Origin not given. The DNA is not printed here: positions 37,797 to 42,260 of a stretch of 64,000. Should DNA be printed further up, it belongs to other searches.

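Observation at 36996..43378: Candidate undescribed three-gene defence operon: DUF4143-type AAA ATPase, giant STAND NTPase-nuclease, membrane protein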

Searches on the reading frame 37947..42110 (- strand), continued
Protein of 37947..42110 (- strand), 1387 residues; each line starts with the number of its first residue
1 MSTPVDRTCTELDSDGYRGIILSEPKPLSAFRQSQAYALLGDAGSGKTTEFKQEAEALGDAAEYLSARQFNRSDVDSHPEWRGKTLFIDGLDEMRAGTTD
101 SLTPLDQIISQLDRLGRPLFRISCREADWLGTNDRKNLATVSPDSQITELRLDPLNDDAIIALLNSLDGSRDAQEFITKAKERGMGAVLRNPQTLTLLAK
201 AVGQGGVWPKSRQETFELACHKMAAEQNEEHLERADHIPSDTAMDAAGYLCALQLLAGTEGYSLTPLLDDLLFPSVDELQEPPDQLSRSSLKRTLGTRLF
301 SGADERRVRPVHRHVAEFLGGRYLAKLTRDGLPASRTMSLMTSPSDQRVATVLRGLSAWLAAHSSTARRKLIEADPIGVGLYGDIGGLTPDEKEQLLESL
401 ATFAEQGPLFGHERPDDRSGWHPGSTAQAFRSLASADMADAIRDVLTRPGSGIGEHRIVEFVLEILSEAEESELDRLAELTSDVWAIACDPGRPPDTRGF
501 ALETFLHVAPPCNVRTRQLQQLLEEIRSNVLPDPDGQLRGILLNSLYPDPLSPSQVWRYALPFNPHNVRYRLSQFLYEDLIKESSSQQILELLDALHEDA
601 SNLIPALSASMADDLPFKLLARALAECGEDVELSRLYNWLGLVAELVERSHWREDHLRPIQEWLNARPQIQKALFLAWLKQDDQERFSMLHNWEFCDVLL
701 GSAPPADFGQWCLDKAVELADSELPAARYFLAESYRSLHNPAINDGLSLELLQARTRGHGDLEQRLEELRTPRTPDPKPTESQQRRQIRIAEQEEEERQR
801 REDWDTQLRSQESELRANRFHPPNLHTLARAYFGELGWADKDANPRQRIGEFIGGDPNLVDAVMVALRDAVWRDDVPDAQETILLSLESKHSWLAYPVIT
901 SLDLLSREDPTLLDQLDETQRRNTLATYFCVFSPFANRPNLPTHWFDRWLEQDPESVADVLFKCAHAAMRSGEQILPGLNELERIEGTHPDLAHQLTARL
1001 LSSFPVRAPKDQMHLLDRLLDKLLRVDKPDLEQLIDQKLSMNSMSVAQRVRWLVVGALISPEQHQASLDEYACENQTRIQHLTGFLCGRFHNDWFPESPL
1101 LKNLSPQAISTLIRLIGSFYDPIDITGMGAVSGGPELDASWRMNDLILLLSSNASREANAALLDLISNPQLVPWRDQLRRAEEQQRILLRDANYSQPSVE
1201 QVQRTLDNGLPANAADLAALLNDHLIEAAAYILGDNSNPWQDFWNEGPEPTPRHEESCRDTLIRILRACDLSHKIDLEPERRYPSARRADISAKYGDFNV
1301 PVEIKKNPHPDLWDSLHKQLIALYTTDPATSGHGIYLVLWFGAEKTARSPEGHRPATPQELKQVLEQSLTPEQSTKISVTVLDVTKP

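Call 20: search_dna_similar(query=window:37947-42110:-, collection=plasmids, mode=protein, max_rows=25)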
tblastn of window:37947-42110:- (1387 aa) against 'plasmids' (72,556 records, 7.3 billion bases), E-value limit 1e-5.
Records with a match: 33; places in all: 34; records where one place covers at least 80% of the query: 0.
Best place of each record, by identity: <60% 33.
By first word of the organism name: Rhizobium 6; Bradyrhizobium 5; Agrobacterium 5; Vibrio 3; Pantoea 2; Burkholderia 2; Phaeobacter 2; Sphingomonas 1; Paracoccus 1; Ralstonia 1; and 5 more.
By predicted mobility (MOB-suite, as given by PLSDB): conjugative 18; non-mobilizable 12; mobilizable 3.
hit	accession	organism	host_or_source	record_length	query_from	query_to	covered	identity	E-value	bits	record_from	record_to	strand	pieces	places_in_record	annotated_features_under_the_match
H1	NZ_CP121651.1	Bradyrhizobium sp. CB82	Stylosanthes guianensis,cell culture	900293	25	1385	78%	29.3%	2e-43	321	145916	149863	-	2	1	hypothetical protein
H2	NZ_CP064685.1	Bradyrhizobium sp. CW1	Acmispon strigosus,cell culture,bulk ...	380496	23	1385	72%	30.6%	6e-47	332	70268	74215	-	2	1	hypothetical protein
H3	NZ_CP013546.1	Rhizobium phaseoli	Phaseolus vulgaris,Whole ...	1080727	28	1387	71%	28.9%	3e-29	220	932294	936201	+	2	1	record has no annotation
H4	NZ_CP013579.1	Rhizobium phaseoli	Phaseolus vulgaris,Whole ...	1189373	28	1387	69%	29.0%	5e-29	219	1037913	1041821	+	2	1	record has no annotation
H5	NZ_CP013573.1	Rhizobium phaseoli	Phaseolus vulgaris,Whole ...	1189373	28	1387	69%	29.0%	5e-29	219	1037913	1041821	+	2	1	record has no annotation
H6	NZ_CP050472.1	Vibrio campbellii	single cell,seawater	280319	24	1387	70%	28.3%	7e-48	315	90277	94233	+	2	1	hypothetical protein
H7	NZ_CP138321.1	Agrobacterium fabrum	Blueberry,Crown gall tissues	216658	1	1387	61%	30.3%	3e-32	242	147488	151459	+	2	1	hypothetical protein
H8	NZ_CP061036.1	Sphingomonas aliaeris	whole organism,Pork steak,pork steak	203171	28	1379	59%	30.5%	3e-30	223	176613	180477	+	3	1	hypothetical protein (x2)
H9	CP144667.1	Agrobacterium tumefaciens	Sedum,cell culture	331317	28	1387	59%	29.8%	6e-30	225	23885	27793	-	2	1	hypothetical protein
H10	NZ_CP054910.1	Pantoea ananatis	-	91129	7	1386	52%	32.8%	3e-38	297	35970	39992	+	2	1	hypothetical protein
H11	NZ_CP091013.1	Burkholderia cenocepacia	-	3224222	29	1386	55%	30.1%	7e-25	221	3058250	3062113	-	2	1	none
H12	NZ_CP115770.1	Paracoccus sediminicola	cell culture,sediment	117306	3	1387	59%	28.1%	1e-27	232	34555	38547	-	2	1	hypothetical protein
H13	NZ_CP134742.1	Pantoea agglomerans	cell culture,Water from creek adjacent ...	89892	7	1385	50%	33.4%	1e-36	300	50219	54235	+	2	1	hypothetical protein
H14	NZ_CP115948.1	Ralstonia solanacearum MolK2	Musa sp.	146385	29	1387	48%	31.7%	2e-26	229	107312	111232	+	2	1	hypothetical protein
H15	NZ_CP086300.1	Burkholderia ambifaria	cell culture,agricultural soil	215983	29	1386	45%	32.5%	2e-29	233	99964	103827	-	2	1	hypothetical protein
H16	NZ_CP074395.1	Agrobacterium salinitolerans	Cotton,tiaaue sample,root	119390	28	1387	44%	32.8%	1e-28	220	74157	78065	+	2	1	hypothetical protein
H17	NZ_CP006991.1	Rhizobium etli bv. mimosae str. IE4771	Phaseolus vulgaris,whole organism,nodule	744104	28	1387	44%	32.3%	2e-25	213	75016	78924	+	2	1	hypothetical protein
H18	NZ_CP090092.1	Rhizobium leguminosarum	Galega,Cell culture,Plant nodule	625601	27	1387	44%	31.1%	8e-26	205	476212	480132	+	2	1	hypothetical protein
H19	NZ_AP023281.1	Agrobacterium vitis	Vitis vinifera,grapevine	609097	28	1387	42%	31.8%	1e-31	228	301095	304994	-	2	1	hypothetical protein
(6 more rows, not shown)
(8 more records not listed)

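Call 21: get_annotated_region(hit=H10, flank=5000)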
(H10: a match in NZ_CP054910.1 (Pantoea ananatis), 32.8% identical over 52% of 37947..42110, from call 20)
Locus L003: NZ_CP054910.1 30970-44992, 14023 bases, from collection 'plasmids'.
description: Pantoea ananatis strain FDAARGOS_680 plasmid unnamed2, complete sequence
organism: Pantoea ananatis (NCBI taxid 553)
taxonomy: Bacteria; Pseudomonadota; Gammaproteobacteria; Enterobacterales; Erwiniaceae; Pantoea; Pantoea ananatis
host: -; source: -; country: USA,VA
typing (MOB-suite, as given by PLSDB): conjugative; relaxase MOBF; mating-pair formation MPF_F
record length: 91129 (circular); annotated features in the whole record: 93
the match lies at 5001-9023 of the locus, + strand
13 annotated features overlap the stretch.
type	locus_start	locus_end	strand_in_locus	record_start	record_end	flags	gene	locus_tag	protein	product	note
CDS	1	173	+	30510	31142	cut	-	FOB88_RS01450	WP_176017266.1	hypothetical protein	-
CDS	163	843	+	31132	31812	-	-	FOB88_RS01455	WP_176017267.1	hypothetical protein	-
CDS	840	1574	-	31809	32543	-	-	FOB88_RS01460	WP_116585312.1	tyrosine-type recombinase/integrase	GO:0015074 - DNA integration [Evidence IEA]; GO:0006310 - DNA recombination [Evidence IEA]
CDS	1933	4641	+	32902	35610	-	-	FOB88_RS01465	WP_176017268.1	TrlF family AAA-like ATPase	-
CDS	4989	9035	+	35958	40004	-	-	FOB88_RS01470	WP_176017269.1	hypothetical protein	-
CDS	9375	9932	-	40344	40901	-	-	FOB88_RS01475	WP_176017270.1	DNA-binding protein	-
CDS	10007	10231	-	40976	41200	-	-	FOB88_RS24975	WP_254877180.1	hypothetical protein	-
CDS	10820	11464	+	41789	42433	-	-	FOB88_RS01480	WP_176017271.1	ParA family protein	-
CDS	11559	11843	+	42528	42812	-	-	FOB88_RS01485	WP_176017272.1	molecular chaperone GroEL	-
CDS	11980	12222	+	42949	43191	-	-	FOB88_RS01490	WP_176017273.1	hypothetical protein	-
CDS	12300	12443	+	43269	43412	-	-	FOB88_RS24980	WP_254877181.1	hypothetical protein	-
CDS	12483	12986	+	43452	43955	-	-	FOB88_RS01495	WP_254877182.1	hypothetical protein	-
CDS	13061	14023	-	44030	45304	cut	umuC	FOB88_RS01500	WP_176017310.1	translesion error-prone DNA polymerase V subunit UmuC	GO:0006281 - DNA repair [Evidence IEA]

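Call 22: get_annotated_region(hit=H6, flank=5000)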
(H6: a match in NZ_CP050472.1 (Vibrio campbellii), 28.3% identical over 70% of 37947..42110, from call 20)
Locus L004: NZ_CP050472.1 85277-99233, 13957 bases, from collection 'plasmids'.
description: Vibrio campbellii strain LJC013 plasmid unnamed1, complete sequence
organism: Vibrio campbellii (NCBI taxid 680)
taxonomy: Bacteria; Pseudomonadota; Gammaproteobacteria; Vibrionales; Vibrionaceae; Vibrio; Vibrio campbellii
host: -; source: single cell,seawater; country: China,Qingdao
typing (MOB-suite, as given by PLSDB): non-mobilizable; replicon rep_cluster_273
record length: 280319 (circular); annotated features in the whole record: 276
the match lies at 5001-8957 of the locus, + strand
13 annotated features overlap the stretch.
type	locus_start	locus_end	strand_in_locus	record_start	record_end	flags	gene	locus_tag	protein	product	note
CDS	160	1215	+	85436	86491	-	-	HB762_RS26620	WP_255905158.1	hypothetical protein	-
CDS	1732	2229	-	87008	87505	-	-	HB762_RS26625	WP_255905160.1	DUF3592 domain-containing protein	-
CDS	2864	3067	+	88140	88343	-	-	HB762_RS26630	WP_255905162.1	hypothetical protein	-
CDS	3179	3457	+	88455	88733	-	-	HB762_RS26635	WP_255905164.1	hypothetical protein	-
CDS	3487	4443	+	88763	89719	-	-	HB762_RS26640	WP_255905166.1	hypothetical protein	-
CDS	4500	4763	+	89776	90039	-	-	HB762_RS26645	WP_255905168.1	hypothetical protein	-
CDS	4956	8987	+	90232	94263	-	-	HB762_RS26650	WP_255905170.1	hypothetical protein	-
CDS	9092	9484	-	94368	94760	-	-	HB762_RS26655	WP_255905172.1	ProQ/FINO family protein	-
CDS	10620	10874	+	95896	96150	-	-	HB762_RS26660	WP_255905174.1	hypothetical protein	-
CDS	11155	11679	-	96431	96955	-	-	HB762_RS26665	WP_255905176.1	hypothetical protein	-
CDS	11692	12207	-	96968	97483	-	-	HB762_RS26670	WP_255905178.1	hypothetical protein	-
CDS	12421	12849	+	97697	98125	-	-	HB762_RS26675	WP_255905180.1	hypothetical protein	-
CDS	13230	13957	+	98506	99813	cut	-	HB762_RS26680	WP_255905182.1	site-specific integrase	GO:0015074 - DNA integration [Evidence IEA]; GO:0006310 - DNA recombination [Evidence IEA]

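Call 23: get_annotated_region(hit=H1, flank=5000)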
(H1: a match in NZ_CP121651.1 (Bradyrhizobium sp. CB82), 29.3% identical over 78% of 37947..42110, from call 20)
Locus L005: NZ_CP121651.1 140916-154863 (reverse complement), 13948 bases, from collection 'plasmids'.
description: Bradyrhizobium sp. CB82 plasmid pCB82_1, complete sequence
organism: Bradyrhizobium sp. CB82 (NCBI taxid 3039159)
taxonomy: Bacteria; Pseudomonadota; Alphaproteobacteria; Hyphomicrobiales; Nitrobacteraceae; Bradyrhizobium; Bradyrhizobium sp. CB82
host: -; source: Stylosanthes guianensis,cell culture; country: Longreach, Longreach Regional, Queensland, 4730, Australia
typing (MOB-suite, as given by PLSDB): conjugative; replicon rep_cluster_506; relaxase MOBP; mating-pair formation MPF_T
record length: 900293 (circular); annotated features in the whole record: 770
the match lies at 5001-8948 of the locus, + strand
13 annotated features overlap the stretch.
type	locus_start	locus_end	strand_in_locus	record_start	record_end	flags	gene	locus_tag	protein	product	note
CDS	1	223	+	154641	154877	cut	-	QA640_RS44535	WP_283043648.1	hypothetical protein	-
CDS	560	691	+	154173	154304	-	-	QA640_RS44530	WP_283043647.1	hypothetical protein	-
CDS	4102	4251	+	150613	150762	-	-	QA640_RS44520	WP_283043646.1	hypothetical protein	-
CDS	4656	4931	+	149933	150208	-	-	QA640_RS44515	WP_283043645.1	DUF6680 family protein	-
CDS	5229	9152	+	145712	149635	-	-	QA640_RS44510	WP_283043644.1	hypothetical protein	-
CDS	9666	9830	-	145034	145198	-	-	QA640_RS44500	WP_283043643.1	hypothetical protein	-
CDS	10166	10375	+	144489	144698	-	-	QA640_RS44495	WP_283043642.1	hypothetical protein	-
CDS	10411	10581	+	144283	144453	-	-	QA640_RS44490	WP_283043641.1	hypothetical protein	-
CDS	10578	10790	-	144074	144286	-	-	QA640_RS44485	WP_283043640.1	hypothetical protein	-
CDS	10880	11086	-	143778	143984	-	-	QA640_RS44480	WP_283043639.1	hypothetical protein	-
CDS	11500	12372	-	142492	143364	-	-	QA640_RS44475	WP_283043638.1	ABC transporter substrate-binding protein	-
CDS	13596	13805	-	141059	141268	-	-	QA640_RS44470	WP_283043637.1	hypothetical protein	-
CDS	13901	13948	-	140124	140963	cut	-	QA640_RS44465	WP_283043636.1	methyltransferase domain-containing protein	-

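Call 28: find_encoding_contigs(protein=P0002, flank=8000, max_places=2)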
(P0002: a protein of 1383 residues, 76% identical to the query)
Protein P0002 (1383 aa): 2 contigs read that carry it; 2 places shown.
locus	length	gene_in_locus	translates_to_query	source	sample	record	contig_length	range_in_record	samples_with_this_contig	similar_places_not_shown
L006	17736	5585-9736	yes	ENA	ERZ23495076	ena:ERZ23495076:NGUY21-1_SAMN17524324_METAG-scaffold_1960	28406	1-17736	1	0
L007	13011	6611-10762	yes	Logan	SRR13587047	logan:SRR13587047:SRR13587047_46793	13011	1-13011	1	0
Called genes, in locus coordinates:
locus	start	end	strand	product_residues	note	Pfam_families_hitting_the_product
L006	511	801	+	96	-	-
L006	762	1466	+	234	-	PF08843:AbiEii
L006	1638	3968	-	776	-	-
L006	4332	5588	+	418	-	PF13173:AAA_14, PF13635:DUF4143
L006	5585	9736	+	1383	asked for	PF28130:DUF8371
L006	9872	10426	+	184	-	-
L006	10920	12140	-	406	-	-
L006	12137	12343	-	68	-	-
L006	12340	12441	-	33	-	-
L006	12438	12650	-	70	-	-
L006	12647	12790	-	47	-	-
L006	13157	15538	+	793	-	PF01590:GAF, PF13185:GAF_2, PF00989:PAS, PF00512:HisKA, PF02518:HATPase_c, PF00072:Response_reg, PF00486:Trans_reg_C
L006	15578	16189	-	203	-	PF00730:HhH-GPD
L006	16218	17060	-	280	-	PF00571:CBS, PF03471:CorC_HlyC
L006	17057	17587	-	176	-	PF02130:YbeY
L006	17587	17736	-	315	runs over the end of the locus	PF02562:PhoH, PF13604:AAA_30 (weak)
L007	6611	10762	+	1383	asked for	PF28130:DUF8371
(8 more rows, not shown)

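Call 29: find_encoding_contigs(protein=P0003, flank=8000, max_places=2)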
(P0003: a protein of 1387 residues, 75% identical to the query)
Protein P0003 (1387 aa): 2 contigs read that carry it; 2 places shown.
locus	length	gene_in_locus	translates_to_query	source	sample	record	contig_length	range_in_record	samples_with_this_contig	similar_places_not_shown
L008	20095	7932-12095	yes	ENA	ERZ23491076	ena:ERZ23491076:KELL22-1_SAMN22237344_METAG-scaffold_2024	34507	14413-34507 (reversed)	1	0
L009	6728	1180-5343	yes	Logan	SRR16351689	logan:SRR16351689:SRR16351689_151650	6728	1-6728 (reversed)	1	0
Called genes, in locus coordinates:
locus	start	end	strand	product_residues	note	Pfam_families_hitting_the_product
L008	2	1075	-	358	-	?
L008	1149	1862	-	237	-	PF11967:RecO_N, PF02565:RecO_C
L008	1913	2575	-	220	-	PF01255:Prenyltransf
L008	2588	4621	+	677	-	PF00270:DEAD (weak), PF13307:Helicase_C_2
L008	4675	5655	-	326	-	PF00009:GTP_EFTU (faint), PF03193:RsgA_GTPase (weak), PF00350:Dynamin_N (faint), PF01926:MMR_HSR1, PF02421:FeoB_N, PF04548:AIG1 (weak), PF10662:PduV-EutP, PF07650:KH_2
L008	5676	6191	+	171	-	PF01668:SmpB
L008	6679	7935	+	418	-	PF13173:AAA_14, PF13401:AAA_22 (faint), PF13635:DUF4143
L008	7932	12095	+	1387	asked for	PF28130:DUF8371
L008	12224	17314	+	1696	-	PF00270:DEAD, PF04851:ResIII (faint), PF00271:Helicase_C, PF00580:UvrD-helicase, PF13245:AAA_19, PF00580:UvrD-helicase, PF13361:UvrD_C, PF13538:UvrD_C_2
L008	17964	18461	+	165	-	PF02002:TFIIE_alpha (weak), PF22381:Staph_reg_Sar_Rot, PF01047:MarR, PF13463:HTH_27 (weak), PF09339:HTH_IclR (faint), PF12802:MarR_2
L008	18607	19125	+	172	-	-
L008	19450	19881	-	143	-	PF22381:Staph_reg_Sar_Rot, PF01047:MarR (weak), PF12802:MarR_2, PF12840:HTH_20 (faint), PF09339:HTH_IclR (weak)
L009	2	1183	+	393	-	?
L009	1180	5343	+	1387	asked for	PF28130:DUF8371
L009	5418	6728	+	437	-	?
